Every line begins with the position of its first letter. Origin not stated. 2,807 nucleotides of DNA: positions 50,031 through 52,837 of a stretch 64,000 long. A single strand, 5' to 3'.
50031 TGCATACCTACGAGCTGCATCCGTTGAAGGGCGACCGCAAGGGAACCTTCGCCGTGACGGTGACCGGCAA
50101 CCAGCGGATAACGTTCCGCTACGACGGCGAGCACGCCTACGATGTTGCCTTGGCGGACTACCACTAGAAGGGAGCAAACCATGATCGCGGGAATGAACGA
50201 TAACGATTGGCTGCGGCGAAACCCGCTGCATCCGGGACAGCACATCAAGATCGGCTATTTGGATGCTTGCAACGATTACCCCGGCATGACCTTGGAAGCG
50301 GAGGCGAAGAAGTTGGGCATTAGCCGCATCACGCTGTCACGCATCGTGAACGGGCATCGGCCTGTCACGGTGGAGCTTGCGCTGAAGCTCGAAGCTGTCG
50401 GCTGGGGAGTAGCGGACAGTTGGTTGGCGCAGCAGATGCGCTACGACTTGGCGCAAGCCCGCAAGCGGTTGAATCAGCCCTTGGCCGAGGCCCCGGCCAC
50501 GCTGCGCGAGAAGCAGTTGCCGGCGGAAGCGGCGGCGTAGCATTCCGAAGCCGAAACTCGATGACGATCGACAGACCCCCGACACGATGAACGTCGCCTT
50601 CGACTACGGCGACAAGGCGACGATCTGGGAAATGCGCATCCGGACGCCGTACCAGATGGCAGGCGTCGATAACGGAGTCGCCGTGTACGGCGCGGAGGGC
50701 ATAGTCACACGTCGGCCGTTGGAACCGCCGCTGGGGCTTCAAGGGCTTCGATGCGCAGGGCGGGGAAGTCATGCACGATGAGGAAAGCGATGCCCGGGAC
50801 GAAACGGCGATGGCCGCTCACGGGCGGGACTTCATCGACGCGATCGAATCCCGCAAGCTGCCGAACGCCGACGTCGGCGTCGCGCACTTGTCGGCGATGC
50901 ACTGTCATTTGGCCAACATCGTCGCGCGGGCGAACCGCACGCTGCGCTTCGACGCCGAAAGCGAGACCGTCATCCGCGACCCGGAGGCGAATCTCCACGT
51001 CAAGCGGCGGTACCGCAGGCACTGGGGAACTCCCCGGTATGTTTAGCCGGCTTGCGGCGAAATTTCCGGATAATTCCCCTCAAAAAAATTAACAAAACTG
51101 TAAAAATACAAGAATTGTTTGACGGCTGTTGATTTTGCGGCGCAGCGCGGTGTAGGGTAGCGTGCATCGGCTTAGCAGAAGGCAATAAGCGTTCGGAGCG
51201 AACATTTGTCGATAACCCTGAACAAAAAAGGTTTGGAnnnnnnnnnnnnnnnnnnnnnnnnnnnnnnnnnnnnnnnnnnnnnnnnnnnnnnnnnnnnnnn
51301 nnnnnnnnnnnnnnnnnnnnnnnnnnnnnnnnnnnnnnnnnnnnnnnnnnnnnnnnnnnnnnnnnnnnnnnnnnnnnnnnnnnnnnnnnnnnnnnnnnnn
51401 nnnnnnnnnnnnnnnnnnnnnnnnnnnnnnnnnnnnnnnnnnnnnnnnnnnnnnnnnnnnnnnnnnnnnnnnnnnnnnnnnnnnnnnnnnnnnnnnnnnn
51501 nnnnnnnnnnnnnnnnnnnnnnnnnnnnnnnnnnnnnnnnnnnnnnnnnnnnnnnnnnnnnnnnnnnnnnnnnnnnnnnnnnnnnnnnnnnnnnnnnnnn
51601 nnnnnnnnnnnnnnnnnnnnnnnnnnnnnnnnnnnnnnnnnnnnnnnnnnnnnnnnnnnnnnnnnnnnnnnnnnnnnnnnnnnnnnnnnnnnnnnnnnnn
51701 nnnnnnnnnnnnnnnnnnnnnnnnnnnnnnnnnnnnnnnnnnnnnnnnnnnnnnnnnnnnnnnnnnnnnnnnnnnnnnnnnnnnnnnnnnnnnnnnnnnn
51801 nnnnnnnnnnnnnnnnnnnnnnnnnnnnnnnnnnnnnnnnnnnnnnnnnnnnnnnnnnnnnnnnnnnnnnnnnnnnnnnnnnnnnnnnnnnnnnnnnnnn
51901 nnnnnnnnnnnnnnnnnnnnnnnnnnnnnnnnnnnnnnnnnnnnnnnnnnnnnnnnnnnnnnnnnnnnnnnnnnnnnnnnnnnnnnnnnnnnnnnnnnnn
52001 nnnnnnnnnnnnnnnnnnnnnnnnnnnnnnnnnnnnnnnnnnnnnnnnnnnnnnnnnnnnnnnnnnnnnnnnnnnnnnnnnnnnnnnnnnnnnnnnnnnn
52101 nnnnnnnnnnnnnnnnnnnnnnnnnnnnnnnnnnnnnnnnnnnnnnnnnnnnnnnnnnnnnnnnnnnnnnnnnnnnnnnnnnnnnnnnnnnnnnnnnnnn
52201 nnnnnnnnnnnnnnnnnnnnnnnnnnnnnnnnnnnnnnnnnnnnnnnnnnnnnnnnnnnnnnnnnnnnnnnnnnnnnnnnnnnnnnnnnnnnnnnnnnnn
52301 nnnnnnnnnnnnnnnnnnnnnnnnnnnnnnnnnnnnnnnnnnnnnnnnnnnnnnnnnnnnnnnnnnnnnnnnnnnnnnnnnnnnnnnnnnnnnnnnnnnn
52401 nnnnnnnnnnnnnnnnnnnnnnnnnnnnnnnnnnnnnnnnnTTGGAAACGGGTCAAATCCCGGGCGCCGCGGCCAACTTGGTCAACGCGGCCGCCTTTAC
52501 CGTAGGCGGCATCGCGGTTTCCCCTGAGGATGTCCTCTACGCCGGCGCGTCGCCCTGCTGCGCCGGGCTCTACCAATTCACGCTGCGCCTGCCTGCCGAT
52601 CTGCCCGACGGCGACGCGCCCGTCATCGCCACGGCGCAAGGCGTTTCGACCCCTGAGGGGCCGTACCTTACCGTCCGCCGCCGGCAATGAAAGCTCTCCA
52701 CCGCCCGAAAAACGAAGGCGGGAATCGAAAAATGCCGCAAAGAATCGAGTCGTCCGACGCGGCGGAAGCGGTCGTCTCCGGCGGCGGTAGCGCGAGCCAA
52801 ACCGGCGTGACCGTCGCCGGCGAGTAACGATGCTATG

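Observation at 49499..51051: Diverged direct repeat (~480 bp) of a gene's 3' end brackets a decayed higBA cassette: footprint of an element that integrates into and rebuilds a protein-coding gene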

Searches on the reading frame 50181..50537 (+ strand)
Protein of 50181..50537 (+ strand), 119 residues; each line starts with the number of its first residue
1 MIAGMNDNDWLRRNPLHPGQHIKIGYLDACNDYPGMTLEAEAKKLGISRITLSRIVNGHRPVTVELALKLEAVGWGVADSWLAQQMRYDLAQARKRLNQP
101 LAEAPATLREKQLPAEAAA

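Call 5: search_protein_families(library=pfam, proteins=[window:50181-50537:+], max_evalue=0.01)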
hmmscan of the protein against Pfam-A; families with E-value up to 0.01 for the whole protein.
window:50181-50537:+ (119 aa): 2 families
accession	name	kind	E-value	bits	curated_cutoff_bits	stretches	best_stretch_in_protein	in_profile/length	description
PF01381.28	HTH_3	-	2.2e-07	31.2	23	1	35-72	9-46/55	Helix-turn-helix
PF13560.12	HTH_31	-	0.0013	19.4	27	1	35-68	14-48/64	Helix-turn-helix domain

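Call 15: find_homologous_proteins(query=window:50181-50537:+)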
Query window:50181-50537:+ (119 aa): 39 proteins with E <= 0.001 among 51 candidates.
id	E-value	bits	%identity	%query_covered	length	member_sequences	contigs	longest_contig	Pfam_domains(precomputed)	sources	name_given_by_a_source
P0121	2.2e-73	262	100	100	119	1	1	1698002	PF01381.29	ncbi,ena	-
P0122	9.4e-54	199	76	100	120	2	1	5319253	PF01381.29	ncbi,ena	-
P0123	2.7e-50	188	75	95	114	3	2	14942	PF01381.29,PF13560.13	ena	-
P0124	7.3e-50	186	74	100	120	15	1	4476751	PF13384.13,PF01381.29,PF13560.13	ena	-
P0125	4.0e-49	184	75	89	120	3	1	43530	PF01381.29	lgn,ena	-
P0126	1.8e-47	178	76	88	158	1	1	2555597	PF01381.29,PF13560.13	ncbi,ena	-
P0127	3.4e-46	174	65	100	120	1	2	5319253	PF01381.29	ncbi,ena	-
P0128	5.9e-46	174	73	95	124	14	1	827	PF01381.29,PF13560.13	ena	-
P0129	7.6e-45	170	68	89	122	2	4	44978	PF01381.29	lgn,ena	-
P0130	1.6e-42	163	64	97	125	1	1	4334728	PF01381.29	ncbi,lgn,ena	-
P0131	1.7e-42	162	65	95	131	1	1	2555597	-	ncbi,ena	-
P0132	7.0e-42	160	65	98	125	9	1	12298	PF01381.29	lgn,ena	-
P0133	9.6e-42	160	63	99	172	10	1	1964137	-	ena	-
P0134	1.9e-41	159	60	100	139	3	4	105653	-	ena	-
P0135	3.3e-40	155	62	100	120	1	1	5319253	PF13384.13,PF01381.29,PF12802.14,PF13560.13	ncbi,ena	-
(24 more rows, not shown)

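Call 17: find_encoding_contigs(protein=P0121, flank=6000, max_places=3)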
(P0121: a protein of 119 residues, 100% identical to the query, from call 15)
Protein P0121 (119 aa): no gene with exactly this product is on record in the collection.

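Call 18: find_encoding_contigs(protein=P0122, flank=8000, max_places=3)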
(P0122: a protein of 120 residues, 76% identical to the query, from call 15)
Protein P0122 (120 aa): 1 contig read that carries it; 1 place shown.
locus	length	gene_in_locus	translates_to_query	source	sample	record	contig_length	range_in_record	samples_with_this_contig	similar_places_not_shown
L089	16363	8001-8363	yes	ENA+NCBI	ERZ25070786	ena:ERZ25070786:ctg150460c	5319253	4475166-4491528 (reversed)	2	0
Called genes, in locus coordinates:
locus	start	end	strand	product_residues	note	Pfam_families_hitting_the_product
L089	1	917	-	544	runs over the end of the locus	PF00732:GMC_oxred_N, PF00890:FAD_binding_2 (weak), PF01266:DAO (faint), PF05199:GMC_oxred_C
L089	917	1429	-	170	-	PF13618:Gluconate_2-dh3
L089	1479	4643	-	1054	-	PF18731:HEPN_Swt1, PF04465:DUF499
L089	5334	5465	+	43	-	-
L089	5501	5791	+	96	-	PF01381:HTH_3 (weak)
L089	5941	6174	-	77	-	-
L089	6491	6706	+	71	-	PF05015:HigB-like_toxin (weak)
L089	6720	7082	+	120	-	PF01381:HTH_3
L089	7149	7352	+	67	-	-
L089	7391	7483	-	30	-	-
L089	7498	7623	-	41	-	-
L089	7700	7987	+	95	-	PF05015:HigB-like_toxin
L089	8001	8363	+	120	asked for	PF01381:HTH_3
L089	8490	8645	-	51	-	-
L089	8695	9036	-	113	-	-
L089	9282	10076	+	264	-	PF00034:Cytochrom_C, PF13442:Cytochrome_CBB3, PF00034:Cytochrom_C (weak)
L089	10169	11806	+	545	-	PF01011:PQQ, PF13360:PQQ_2, PF13570:Beta-prop_ACSF4 (faint), PF13360:PQQ_2, PF01011:PQQ (weak)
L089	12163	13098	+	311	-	PF03235:GmrSD_N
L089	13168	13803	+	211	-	-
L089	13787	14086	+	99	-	-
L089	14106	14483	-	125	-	-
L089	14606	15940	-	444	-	PF01408:GFO_IDH_MocA, PF19051:GFO_IDH_MocA_C2, PF02894:GFO_IDH_MocA_C (weak), PF22725:GFO_IDH_MocA_C3, PF19051:GFO_IDH_MocA_C2 (weak)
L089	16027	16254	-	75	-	PF14213:DUF4325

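Call 19: find_encoding_contigs(protein=P0124, flank=8000, max_places=3)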
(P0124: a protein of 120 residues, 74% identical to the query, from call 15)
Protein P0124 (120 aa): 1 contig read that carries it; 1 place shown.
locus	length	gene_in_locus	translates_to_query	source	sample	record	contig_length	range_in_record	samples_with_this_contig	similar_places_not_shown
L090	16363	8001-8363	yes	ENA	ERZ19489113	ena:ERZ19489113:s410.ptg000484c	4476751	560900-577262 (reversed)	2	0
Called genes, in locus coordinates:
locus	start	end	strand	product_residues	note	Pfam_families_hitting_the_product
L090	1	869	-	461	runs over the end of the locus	PF07394:DUF1501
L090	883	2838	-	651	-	PF07583:PSCyt2, PF07587:PSD1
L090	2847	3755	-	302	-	PF25021:TEN_NHL (faint), PF13449:Phytase-like (faint), PF08450:SGL (faint), PF17170:DUF5128 (weak), PF01436:NHL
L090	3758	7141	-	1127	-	PF13620:CarboxypepD_reg, PF25183:OMP_b-brl_4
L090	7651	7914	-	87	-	-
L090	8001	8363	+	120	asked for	PF13560:HTH_31 (weak), PF13384:HTH_23 (faint), PF01381:HTH_3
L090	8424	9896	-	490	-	PF12796:Ank_2, PF13637:Ank_4 (weak), PF00023:Ank (weak), PF13637:Ank_4 (weak), PF23745:ANK_LRRK2 (weak), PF13857:Ank_5, PF12796:Ank_2, PF12796:Ank_2, +5 more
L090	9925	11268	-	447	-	PF07586:HXXSHH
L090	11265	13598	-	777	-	PF13442:Cytochrome_CBB3 (faint), PF07626:PSD3, PF07637:PSD5, PF07631:PSD4, PF07627:PSCyt3, PF07624:PSD2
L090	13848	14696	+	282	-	-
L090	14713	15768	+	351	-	-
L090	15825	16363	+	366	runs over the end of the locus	-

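Call 45: find_related_loci(query=window:50181-50537:+, collection=viral_contigs, flank=10000)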
Query window:50181-50537:+ (119 aa) in viral_contigs; peptide patterns used: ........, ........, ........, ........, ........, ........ (x = any residue, [..] = any of these).
73 stretches matched a pattern, but none encodes a relative of the query by tblastn (E <= 1e-3).

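Call 46: find_related_loci(query=window:50181-50537:+, collection=metagenome_contigs, flank=6000)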
Query window:50181-50537:+ (119 aa) in metagenome_contigs; peptide patterns used: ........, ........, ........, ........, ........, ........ (x = any residue, [..] = any of these).
600 stretches matched a pattern (row limit reached: there are more); 2 encode a relative of the query (tblastn E <= 1e-3); 2 distinct loci.
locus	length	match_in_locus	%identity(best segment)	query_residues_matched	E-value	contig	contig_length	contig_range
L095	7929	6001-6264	52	10-99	1e-24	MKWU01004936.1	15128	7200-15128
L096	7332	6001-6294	46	10-110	1e-20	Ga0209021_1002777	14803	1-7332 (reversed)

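Call 49: search_protein_families(library=ncbifam, proteins=[window:50181-50537:+, L089:7700-7984:+], max_evalue=0.01)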
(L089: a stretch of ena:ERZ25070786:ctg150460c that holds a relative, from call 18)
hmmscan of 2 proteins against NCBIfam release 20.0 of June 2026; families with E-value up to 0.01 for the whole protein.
window:50181-50537:+ (119 aa): 2 families
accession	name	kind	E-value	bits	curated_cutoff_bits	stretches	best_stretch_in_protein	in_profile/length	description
TIGR02607.1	antidote_HigA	equivalog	5.2e-19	67.9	47.7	1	13-96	2-81/81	HigA family addiction module antitoxin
NF003257.0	PRK04217.1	equivalog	0.0012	18.9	115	1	32-60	55-83/110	hypothetical protein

L089:7700-7984:+ (95 aa): 1 family
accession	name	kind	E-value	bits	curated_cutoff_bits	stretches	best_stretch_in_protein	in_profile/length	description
TIGR02385.1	RelE_StbE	subfamily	0.0039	17.7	27.9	1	48-93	37-80/88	type II toxin-antitoxin system mRNA interferase toxin, RelE/StbE family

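Call 50: search_protein_families(library=pfam, proteins=[L089:7700-7984:+], max_evalue=0.01)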
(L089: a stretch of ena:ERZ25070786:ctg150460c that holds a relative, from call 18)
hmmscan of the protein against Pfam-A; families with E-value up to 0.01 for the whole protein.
L089:7700-7984:+ (95 aa): 1 family
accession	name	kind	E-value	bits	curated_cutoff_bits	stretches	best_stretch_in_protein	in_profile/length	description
PF05015.19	HigB-like_toxin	-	2e-11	44.6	27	1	8-95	3-91/91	RelE-like toxin of type II toxin-antitoxin system HigB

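Call 59: find_encoding_contigs(protein=P0126, flank=6000, max_places=2)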
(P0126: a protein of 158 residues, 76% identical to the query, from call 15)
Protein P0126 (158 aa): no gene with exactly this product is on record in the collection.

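Call 60: find_encoding_contigs(protein=P0125, flank=6000, max_places=2)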
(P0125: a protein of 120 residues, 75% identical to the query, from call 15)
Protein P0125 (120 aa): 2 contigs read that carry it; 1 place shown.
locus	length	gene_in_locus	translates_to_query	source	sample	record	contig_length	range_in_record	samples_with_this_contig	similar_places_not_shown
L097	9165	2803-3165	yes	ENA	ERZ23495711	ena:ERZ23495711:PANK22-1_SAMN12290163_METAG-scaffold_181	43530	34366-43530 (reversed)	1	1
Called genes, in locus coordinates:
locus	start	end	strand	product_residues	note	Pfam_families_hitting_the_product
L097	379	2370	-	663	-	PF00069:Pkinase, PF07714:PK_Tyr_Ser-Thr, PF03109:ABC1, PF17667:Pkinase_fungal (faint), PF03781:FGE-sulfatase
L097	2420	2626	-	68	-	-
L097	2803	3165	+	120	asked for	PF01381:HTH_3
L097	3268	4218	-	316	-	PF01261:AP_endonuc_2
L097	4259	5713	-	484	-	PF00884:Sulfatase, PF01663:Phosphodiest (faint), PF16347:SGSH_C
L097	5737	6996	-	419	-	-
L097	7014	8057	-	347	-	PF00155:Aminotran_1_2 (weak), PF01212:Beta_elim_lyase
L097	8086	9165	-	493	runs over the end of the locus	PF01370:Epimerase (weak), PF07993:NAD_binding_4, PF03015:Sterile (weak)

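Call 61: search_dna_similar(query=window:50181-50537:+, collection=plasmids, mode=protein, max_rows=8)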
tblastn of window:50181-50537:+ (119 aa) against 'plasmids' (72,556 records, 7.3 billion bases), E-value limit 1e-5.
Records with a match: 376; places in all: 386; records where one place covers at least 80% of the query: 87.
Best place of each record, by identity: <60% 376.
By first word of the organism name: Pseudomonas 75; Escherichia 67; Klebsiella 28; Salmonella 27; Piscirickettsia 27; Enterobacter 15; Citrobacter 10; Arsenophonus 10; Pantoea 8; Shigella 7; and 57 more.
By predicted mobility (MOB-suite, as given by PLSDB): non-mobilizable 217; mobilizable 97; conjugative 62.
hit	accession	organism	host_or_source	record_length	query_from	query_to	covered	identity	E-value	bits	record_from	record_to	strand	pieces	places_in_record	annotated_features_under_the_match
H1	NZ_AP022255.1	Aeromonas caviae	-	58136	11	104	79%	41.5%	3e-12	69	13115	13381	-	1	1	HigA family addiction module antitoxin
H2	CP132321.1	Shinella sumterensis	Homo sapiens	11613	13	115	87%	36.9%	1e-12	70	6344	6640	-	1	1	HigA family addiction module antitoxin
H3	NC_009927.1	Acaryochloris marina MBIC11017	-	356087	11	119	92%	34.9%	3e-6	51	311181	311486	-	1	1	HigA family addiction module antitoxin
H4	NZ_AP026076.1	Acaryochloris marina MBIC10699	cell culture,Ascidian, Diplosoma similis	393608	11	119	92%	34.9%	3e-6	51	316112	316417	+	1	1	HigA family addiction module antitoxin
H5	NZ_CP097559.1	Pseudomonas aeruginosa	pure culture,plastic surface of ...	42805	14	100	73%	42.5%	6e-11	65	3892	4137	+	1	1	HigA family addiction module antitoxin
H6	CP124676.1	Pseudomonas aeruginosa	Homo sapiens,urine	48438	14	100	73%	42.5%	6e-11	65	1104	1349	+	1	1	HigA family addiction module antitoxin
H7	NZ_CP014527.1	Haematospirillum jordaniae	Homo sapiens,Blood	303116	14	95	69%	45.1%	1e-8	58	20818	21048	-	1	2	HigA family addiction module antitoxin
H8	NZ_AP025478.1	Vibrio crassostreae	-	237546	14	98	71%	43.5%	4e-11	65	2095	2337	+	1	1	HigA family addiction module antitoxin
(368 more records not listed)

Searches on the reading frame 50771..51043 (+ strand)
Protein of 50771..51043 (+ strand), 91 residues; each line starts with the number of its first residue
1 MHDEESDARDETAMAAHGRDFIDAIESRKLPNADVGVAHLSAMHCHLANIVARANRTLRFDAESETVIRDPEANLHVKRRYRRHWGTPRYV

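Call 5: search_protein_families(library=pfam, proteins=[window:50771-51043:+], max_evalue=0.01)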
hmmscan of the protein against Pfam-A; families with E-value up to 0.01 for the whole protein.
window:50771-51043:+ (91 aa): 1 family
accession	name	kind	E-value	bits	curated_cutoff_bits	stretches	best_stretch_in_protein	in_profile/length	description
PF19051.5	GFO_IDH_MocA_C2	-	1e-06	28.9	23.3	1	17-85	184-252/254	Oxidoreductase family, C-terminal alpha/beta domain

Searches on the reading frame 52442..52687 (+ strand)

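Call 49: search_protein_families(library=ncbifam, proteins=[window:52442-52687:+], max_evalue=0.01)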
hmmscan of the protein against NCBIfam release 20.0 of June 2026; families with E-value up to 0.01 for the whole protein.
window:52442-52687:+ (82 aa): 1 family
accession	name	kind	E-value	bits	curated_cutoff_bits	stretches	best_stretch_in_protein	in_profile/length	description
TIGR03437.1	Soli_cterm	paralog_domain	2.1e-13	50.6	29.05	1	3-79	151-225/225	Solibacter uncharacterized C-terminal domain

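Call 50: search_protein_families(library=pfam, proteins=[window:52442-52687:+], max_evalue=0.01)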
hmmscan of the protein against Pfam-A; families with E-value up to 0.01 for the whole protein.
window:52442-52687:+ (82 aa): 0 families
